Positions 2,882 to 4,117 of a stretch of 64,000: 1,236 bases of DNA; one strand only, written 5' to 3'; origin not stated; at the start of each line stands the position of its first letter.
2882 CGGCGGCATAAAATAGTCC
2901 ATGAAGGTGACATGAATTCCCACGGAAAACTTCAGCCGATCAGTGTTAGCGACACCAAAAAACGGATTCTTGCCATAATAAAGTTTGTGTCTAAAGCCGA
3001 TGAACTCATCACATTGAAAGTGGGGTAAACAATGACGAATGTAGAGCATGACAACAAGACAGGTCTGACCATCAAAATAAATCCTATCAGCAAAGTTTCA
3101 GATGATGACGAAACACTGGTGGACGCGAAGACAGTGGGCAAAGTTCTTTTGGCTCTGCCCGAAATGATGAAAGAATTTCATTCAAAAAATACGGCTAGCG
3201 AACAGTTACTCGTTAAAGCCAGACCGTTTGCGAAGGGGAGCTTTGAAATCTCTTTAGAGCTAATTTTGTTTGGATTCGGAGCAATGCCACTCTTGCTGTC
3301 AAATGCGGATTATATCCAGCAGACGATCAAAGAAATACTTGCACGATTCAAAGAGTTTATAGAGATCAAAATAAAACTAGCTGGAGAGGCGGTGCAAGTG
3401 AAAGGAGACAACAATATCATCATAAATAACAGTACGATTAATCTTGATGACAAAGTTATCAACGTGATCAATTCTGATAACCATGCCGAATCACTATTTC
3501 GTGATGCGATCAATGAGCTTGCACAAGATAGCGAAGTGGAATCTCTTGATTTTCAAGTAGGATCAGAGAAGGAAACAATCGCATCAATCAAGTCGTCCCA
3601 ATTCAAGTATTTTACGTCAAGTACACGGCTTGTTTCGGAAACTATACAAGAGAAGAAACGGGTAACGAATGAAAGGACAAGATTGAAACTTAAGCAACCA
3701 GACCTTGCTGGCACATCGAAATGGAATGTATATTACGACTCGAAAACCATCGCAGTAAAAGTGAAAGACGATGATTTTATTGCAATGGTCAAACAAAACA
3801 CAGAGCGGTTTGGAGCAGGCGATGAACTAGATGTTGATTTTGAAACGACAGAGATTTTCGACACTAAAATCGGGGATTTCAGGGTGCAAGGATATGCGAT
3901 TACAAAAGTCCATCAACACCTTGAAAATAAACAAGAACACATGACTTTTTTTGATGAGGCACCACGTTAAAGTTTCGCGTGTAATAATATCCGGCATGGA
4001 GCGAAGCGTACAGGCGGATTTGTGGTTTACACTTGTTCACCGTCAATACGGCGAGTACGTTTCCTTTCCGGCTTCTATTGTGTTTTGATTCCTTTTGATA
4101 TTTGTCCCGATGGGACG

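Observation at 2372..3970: AT-rich HEPN + unknown 312-aa gene pair translationally coupled to a type IIG methyltransferase: candidate undescribed RM-linked defence module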

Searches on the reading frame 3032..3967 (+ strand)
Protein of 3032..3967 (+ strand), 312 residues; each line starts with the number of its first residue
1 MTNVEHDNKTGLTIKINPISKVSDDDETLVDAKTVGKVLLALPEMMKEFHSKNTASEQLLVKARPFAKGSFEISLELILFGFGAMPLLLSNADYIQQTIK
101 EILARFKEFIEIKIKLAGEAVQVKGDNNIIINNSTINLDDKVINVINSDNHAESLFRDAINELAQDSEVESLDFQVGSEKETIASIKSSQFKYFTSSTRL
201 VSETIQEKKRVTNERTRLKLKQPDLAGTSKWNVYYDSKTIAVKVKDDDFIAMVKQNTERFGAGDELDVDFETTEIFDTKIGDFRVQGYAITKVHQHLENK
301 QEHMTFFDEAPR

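Call 3: search_protein_families(library=pfam, proteins=[window:3032-3967:+], max_evalue=1)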
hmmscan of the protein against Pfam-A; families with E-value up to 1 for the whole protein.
window:3032-3967:+ (312 aa): 1 family
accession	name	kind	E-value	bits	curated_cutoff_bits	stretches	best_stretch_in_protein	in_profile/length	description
PF20299.4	NARF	-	0.066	14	25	1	89-157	7-74/112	Nucleotidyltransferase-Associated Rossmannoid Fold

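Call 4: search_protein_families(library=padloc, proteins=[window:3032-3967:+], max_evalue=1)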
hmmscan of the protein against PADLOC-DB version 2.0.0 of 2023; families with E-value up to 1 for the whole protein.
window:3032-3967:+ (312 aa): 2 families
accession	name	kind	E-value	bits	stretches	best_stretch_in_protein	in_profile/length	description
PDLC05015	PDC-S42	-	3.6e-17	60.8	1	30-301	20-294/302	-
PDLC05016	PDC-S42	-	9.6e-07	26.5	1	140-305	135-297/320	-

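Call 7: search_protein_families(library=ncbifam, proteins=[window:3032-3967:+], max_evalue=1)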
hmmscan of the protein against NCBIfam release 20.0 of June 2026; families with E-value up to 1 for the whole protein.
window:3032-3967:+ (312 aa): 1 family
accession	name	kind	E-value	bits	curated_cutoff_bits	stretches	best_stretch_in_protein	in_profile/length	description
NF053583.1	LAPAL_fam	equivalog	2.1e-34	119.3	60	1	28-297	13-291/292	LAPAL motif-containing putative phage structural protein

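Call 8: search_protein_families(library=phrogs, proteins=[window:3032-3967:+], max_evalue=1)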
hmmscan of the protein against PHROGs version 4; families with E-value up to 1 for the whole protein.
window:3032-3967:+ (312 aa): 2 families
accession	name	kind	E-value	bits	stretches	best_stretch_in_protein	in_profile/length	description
phrog_3243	-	unknown function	8.3e-33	114.8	1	29-301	25-289/293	-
phrog_4379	-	unknown function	0.12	13.5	1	98-130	48-80/114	-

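Call 10: find_homologous_proteins(query=window:3032-3967:+)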
Query window:3032-3967:+ (312 aa): 4 proteins with E <= 0.001 among 1795 candidates.
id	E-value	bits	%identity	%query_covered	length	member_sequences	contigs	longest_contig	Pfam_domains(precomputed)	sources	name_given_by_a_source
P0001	4.2e-196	668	100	100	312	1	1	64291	-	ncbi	ncbi:MAG: hypothetical protein ACRC46_15470 [Thermoguttaceae bacterium]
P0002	2.2e-95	337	54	95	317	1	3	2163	-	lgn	-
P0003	8.6e-95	336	55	95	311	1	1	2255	-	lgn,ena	-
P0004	2.7e-84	301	54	87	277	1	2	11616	-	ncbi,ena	-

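Call 11: search_dna_similar(query=window:3032-3967:+, collection=phages, mode=protein, max_evalue=0.001, max_rows=30)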
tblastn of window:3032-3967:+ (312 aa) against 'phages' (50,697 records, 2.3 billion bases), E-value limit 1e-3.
No match.

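Call 14: find_encoding_contigs(protein=P0004, flank=10000)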
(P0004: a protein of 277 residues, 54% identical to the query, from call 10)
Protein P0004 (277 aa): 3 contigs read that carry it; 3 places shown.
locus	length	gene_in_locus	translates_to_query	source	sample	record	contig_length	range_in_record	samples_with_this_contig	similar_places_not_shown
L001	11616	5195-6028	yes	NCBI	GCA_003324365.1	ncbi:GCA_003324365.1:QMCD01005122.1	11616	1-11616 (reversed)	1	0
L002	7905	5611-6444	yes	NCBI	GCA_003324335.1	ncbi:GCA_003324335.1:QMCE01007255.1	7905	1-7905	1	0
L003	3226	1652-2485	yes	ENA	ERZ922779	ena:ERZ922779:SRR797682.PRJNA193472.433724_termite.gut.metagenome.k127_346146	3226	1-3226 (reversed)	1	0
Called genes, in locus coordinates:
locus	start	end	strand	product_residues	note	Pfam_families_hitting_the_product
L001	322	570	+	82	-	-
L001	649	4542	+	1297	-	PF20465:MmeI_hel, PF02384:N6_Mtase, PF20473:MmeI_Mtase, PF07669:Eco57I, PF12950:TaqI_C (faint)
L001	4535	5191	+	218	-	PF18735:HEPN_RiboL-PSP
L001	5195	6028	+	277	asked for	-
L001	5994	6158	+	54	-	-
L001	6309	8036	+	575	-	-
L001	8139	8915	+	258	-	PF09365:DUF2461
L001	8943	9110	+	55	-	-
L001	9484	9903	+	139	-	PF01243:PNPOx_N, PF16242:Pyrid_ox_like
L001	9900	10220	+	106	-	PF07883:Cupin_2, PF02311:AraC_binding (weak)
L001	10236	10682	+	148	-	-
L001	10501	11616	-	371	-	?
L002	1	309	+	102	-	?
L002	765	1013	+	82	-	-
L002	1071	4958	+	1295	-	PF20465:MmeI_hel, PF02384:N6_Mtase, PF20473:MmeI_Mtase, PF07669:Eco57I, PF12950:TaqI_C (faint)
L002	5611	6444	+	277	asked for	-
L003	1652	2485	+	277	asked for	-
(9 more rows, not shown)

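Call 23: search_protein_representatives(alignment_id=A1)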
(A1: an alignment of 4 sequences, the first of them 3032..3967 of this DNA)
Query: 4 sequences, 310 profile positions. Proteins with E-value up to 0.001 (for the whole library): 1040; up to 1e-10: 344; up to 1e-30: 19. The best 150 are listed.
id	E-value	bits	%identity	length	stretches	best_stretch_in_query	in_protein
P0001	9.2e-166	567.0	-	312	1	1-309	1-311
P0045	5.2e-46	173.7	-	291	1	20-300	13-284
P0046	5.9e-42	160.3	-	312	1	27-300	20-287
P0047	7.5e-42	160.0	-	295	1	29-301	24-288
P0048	1.0e-41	159.5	-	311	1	24-307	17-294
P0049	2.1e-40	155.3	-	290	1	24-297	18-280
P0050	9.3e-40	153.1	-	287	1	8-300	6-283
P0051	1.0e-39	153.0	-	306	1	27-299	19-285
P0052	3.9e-39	151.1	-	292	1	29-301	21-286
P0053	1.5e-37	145.9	-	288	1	31-299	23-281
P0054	2.8e-36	141.7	-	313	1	29-302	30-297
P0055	3.3e-36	141.5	-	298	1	28-306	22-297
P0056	2.1e-35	138.9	-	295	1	27-301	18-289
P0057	2.4e-35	138.7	-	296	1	24-302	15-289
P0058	3.9e-35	137.9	-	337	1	29-305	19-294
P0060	1.7e-31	126.0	-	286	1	25-306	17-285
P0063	1.1e-30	123.3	-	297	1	26-305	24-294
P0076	3.8e-26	108.4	-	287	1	24-295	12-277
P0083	1.9e-24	102.8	-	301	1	30-301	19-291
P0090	1.1e-23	100.4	-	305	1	29-296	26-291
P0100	7.4e-22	94.3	-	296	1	25-302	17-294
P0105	8.4e-21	90.9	-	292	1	24-302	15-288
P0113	1.7e-19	86.5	-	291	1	29-301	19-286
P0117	3.5e-19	85.6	-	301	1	29-301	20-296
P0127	1.7e-18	83.3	-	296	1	26-301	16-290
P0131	6.0e-18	81.5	-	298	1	27-302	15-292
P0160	1.8e-16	76.6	-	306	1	30-300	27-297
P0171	8.8e-16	74.4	-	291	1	29-302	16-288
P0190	2.7e-15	72.8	-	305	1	30-305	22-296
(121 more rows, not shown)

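Call 26: find_homologous_proteins(query=A2, max_evalue=0.00001)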
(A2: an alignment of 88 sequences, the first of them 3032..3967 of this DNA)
Query A2 (88 sequences) (312 aa, profile of the alignment): 4 proteins with E <= 0.00001 among 8000 candidates.
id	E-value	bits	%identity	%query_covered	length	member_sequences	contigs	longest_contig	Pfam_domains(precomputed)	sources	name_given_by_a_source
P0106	1.9e-84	301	22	89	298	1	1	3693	-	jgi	jgi:hypothetical protein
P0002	3.8e-77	277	54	95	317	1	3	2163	-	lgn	-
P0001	3.3e-71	258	100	100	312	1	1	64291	-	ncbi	ncbi:MAG: hypothetical protein ACRC46_15470 [Thermoguttaceae bacterium]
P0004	8.8e-68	247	54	87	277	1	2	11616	-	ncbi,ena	-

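Call 31: find_related_loci(query=A3, collection=viral_contigs, flank=10000)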
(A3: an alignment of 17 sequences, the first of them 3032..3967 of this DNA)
Query A3 (312 aa) in viral_contigs; peptide patterns used: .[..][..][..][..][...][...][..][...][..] (x = any residue, [..] = any of these).
105 stretches matched a pattern, but none encodes a relative of the query by tblastn (E <= 1e-3).

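Call 32: list_cluster_members(proteins=[P0045, P0046, P0047, P0048, P0050, P0054, P0060, P0076, P0100, P0117])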
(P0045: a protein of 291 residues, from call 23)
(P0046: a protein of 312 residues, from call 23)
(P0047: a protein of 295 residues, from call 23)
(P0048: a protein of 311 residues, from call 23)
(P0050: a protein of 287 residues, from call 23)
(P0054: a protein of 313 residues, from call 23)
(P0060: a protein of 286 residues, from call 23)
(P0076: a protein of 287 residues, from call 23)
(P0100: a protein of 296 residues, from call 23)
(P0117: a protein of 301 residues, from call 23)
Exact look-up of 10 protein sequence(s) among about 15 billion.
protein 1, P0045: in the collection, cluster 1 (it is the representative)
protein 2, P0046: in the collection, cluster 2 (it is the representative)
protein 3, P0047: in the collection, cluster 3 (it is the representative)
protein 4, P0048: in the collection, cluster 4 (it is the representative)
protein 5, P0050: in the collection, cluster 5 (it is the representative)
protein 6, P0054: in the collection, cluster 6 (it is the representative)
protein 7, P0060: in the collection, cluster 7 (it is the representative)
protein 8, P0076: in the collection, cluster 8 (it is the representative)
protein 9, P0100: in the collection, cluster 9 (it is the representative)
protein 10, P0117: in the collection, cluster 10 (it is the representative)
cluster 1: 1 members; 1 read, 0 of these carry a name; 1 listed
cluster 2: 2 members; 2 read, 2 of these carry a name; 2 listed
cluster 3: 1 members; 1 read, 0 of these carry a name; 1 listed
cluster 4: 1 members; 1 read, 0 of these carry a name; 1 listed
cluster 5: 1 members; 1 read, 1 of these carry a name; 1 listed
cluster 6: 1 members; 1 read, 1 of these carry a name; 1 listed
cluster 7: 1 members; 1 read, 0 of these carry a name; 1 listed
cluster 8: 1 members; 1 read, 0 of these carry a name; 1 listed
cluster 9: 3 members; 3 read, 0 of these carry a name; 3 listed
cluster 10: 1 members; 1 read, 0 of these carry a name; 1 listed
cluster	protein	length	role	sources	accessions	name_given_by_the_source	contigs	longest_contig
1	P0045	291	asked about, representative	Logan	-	-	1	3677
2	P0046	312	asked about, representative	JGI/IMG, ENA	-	hypothetical protein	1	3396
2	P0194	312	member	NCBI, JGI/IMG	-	hypothetical protein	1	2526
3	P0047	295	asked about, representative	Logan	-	-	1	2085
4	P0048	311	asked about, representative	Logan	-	-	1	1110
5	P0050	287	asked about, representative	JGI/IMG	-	hypothetical protein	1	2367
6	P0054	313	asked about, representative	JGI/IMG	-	hypothetical protein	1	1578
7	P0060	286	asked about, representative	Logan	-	-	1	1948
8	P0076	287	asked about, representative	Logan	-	-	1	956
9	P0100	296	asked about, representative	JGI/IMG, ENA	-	-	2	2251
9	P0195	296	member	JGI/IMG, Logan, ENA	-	-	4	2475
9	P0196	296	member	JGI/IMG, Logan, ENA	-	-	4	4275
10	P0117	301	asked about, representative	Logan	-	-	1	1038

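Call 34: search_dna_similar(query=window:3032-3967:+, collection=plasmids, mode=protein, max_evalue=0.01, max_rows=30)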
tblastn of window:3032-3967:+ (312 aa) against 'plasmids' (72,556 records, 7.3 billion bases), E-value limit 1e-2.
Records with a match: 1; places in all: 1; records where one place covers at least 80% of the query: 0.
Best place of each record, by identity: <60% 1.
By first word of the organism name: Cupriavidus 1.
By predicted mobility (MOB-suite, as given by PLSDB): conjugative 1.
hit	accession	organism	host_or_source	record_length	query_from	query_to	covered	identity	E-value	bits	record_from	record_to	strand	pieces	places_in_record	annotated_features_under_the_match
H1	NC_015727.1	Cupriavidus necator N-1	soil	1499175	58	272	69%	26.3%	2e-4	51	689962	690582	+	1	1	record has no annotation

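Call 35: search_dna_similar(query=P0117, collection=phages, mode=protein, max_evalue=0.01, max_rows=30)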
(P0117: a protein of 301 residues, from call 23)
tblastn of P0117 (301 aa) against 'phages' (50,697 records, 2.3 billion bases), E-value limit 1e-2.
No match.

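Call 36: get_annotated_region(hit=H1, flank=9000)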
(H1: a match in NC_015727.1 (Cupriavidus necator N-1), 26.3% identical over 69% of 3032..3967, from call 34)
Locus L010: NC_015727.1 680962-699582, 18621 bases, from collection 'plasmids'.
description: Cupriavidus necator N-1 plasmid pBB1, complete sequence
organism: Cupriavidus necator N-1 (NCBI taxid 1042878)
taxonomy: Bacteria; Pseudomonadota; Betaproteobacteria; Burkholderiales; Burkholderiaceae; Cupriavidus; Cupriavidus necator; Cupriavidus necator N-1
host: -; source: soil; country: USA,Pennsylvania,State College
typing (MOB-suite, as given by PLSDB): conjugative; replicon rep_cluster_2238; relaxase MOBP; mating-pair formation MPF_T
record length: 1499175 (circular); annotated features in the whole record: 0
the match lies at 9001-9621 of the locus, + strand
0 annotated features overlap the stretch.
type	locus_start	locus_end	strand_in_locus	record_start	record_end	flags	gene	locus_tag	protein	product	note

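Call 37: predict_structure(alignment_id=A2)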
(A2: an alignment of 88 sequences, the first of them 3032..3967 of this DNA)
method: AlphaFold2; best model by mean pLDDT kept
length: 312 residues; sequences in the alignment: 88
mean_pLDDT: 89.8   pTM: 0.69
mean pLDDT of the five models: 89.8, 89.4, 89.3, 89.1, 88.8
residues with pLDDT >= 90: 223; 70-90: 63; 50-70: 23; < 50: 3
segments of 3 or more residues with pLDDT < 50: 1-3
pLDDT, mean of each block of 10 residues (from residue 1): 68 95 74 96 96 86 86 94 75 92 97 95 89 93 88 96 96 97 98 92 70 95 89 97 96 92 96 93 95 96 69 61
secondary structure, 60 per line:
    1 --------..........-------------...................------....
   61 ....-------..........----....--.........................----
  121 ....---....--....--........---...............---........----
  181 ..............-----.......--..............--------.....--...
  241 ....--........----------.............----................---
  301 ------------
elements in order: E9-18 H32-50 E57-64 E72-81 H86-89 H92-116 E121-124 E128-131 E134-137 H140-147 H151-165 E169-176 E181-187 H188-194 E200-206 E209-222 E231-235 E238-244 H247-254 E265-277 E282-297

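Call 42: fold_search(model_id=the predicted structure, library=pdb)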
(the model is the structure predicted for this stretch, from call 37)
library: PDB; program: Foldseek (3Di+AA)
matches with E <= 10: 846; with E <= 0.001: 0
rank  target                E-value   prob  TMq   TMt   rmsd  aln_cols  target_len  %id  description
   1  1r43_B                6.5e-03  0.92  0.17  0.14   7.5       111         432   15  Crystal structure of beta-alanine synthase from Saccharomyces kluyveri (selenomethionine substituted protein) (released 2003-11-11)
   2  2v8d_A                8.2e-03  0.87  0.17  0.13   7.3       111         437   14  Crystal structure of mutant E159A of beta-alanine synthase from Saccharomyces kluyveri (released 2007-10-02)
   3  2vl1_C                1.0e-02  0.87  0.17  0.13   7.6       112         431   15  Crystal structure of beta-alanine synthase from Saccharomyces kluyveri in complex with a gly-gly peptide (released 2008-05-13)
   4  1r3n_A                1.2e-02  0.80  0.16  0.13   7.7       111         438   15  Crystal structure of beta-alanine synthase from Saccharomyces kluyveri (released 2003-11-11)
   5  2v8d_B                1.3e-02  0.82  0.17  0.13   7.3       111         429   14  Crystal structure of mutant E159A of beta-alanine synthase from Saccharomyces kluyveri (released 2007-10-02)
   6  2v8h_A                1.4e-02  0.80  0.16  0.13   7.5       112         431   14  Crystal structure of mutant E159A of beta-alanine synthase from Saccharomyces kluyveri in complex with its substrate N (released 2007-10-02)
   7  1r3n_G                1.4e-02  0.85  0.17  0.14   7.5       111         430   15  Crystal structure of beta-alanine synthase from Saccharomyces kluyveri (released 2003-11-11)
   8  2vl1_A                1.5e-02  0.82  0.17  0.13   7.6       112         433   15  Crystal structure of beta-alanine synthase from Saccharomyces kluyveri in complex with a gly-gly peptide (released 2008-05-13)
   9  2v8h_C                1.6e-02  0.82  0.17  0.13   7.7       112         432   15  Crystal structure of mutant E159A of beta-alanine synthase from Saccharomyces kluyveri in complex with its substrate N (released 2007-10-02)
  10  1r3n_B                1.7e-02  0.84  0.17  0.13   7.5       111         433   15  Crystal structure of beta-alanine synthase from Saccharomyces kluyveri (released 2003-11-11)
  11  4e2h_B                1.7e-02  0.21  0.10  0.12  14.1       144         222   14  Crystal structure of the periplasmic domain of Shigella flexneri WzzB (released 2012-03-28)
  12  2v8g_A                1.9e-02  0.89  0.17  0.14   7.2       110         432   14  Crystal structure of beta-alanine synthase from Saccharomyces kluyveri in complex with the product beta-alanine (released 2007-10-02)
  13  3n5f_A                1.9e-02  0.60  0.16  0.13  16.0       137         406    9  Crystal Structure of L-N-carbamoylase from Geobacillus stearothermophilus CECT43 (released 2011-05-25)
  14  2v8v_A                2.0e-02  0.72  0.16  0.13   7.5       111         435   14  Crystal structure of mutant R322A of beta-alanine synthase from Saccharomyces kluyveri (released 2007-10-02)
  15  2v8v_B                2.2e-02  0.72  0.17  0.13   7.4       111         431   14  Crystal structure of mutant R322A of beta-alanine synthase from Saccharomyces kluyveri (released 2007-10-02)
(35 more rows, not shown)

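Call 43: fold_search(model_id=the predicted structure, library=viral)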
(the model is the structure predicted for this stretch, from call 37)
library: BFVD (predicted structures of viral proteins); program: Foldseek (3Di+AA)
matches with E <= 10: 1157; with E <= 0.001: 3
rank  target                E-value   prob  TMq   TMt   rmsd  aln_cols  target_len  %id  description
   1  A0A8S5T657            2.1e-09  1.00  0.39  0.44  14.0       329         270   14  Uncharacterized protein [Myoviridae sp. ctLIM9]
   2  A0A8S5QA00            2.1e-08  1.00  0.32  0.27  13.8       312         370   10  DUF6575 domain-containing protein [Siphoviridae sp. ctoic9]
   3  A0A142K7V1            1.7e-05  1.00  0.28  0.45   6.2       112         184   18  Uncharacterized protein [Mycobacterium phage Pipsqueaks]
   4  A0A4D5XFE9            8.0e-03  0.77  0.16  0.11  14.6       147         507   12  DNA ligase [Pithovirus LCPAC102]
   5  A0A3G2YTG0            8.5e-03  0.80  0.15  0.24   8.1        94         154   14  (no name in the UniProt tables at hand)
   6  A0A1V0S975            2.1e-02  1.00  0.19  0.46   4.1        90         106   14  Translation initiation factor 5A C-terminal domain-containing protein [Catovirus CTV1]
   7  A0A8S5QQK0            2.5e-02  0.77  0.17  0.15  12.2       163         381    8  DNA ligase [Siphoviridae sp. ctE6L85]
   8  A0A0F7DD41            2.6e-02  0.47  0.13  0.25   9.2        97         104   14  Uncharacterized protein [Delftia phage IME-DE1]
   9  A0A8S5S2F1            2.9e-02  1.00  0.15  0.44   5.9        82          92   13  Uncharacterized protein [Siphoviridae sp. ctCIv11]
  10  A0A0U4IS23            3.2e-02  0.96  0.13  0.30   8.8        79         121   13  (no name in the UniProt tables at hand)
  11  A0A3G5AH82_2          3.8e-02  0.35  0.18  0.06  24.6       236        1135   10  DNA-directed RNA polymerase subunit [Sylvanvirus sp.]
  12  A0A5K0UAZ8            4.1e-02  0.28  0.13  0.06  14.4       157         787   12  Uncharacterized protein [Yasminevirus sp. GU-2018]
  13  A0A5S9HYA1            4.3e-02  0.87  0.20  0.37   6.7       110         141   15  Uncharacterized protein [Tenacibaculum phage PTm5]
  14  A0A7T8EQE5            4.5e-02  0.94  0.19  0.35   6.2       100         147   10  Uncharacterized protein [Erwinia phage pEa_SNUABM_5]
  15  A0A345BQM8            5.1e-02  0.35  0.13  0.15  11.9       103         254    8  (no name in the UniProt tables at hand)
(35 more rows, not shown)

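Call 56: search_protein_families(library=padloc, proteins=[L010:8962-9714:+], max_evalue=0.001)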
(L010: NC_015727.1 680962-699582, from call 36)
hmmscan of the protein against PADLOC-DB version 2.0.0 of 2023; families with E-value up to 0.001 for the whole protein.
L010:8962-9714:+ (251 aa): 2 families
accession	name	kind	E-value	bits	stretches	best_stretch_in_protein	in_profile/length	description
PDLC05015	PDC-S42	-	2.9e-41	139.9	1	10-245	45-292/302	-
PDLC05016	PDC-S42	-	2.2e-05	22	1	160-244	205-290/320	-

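Call 57: find_encoding_contigs(protein=P0045, flank=5000, max_places=3)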
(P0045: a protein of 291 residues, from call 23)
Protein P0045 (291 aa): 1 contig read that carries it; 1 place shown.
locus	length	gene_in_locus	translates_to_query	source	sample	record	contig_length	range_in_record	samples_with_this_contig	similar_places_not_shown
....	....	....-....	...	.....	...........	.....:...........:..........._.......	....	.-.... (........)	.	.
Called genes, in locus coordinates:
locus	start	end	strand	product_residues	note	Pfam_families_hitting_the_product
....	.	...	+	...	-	?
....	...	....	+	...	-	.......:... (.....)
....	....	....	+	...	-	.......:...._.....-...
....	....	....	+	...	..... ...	-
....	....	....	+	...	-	?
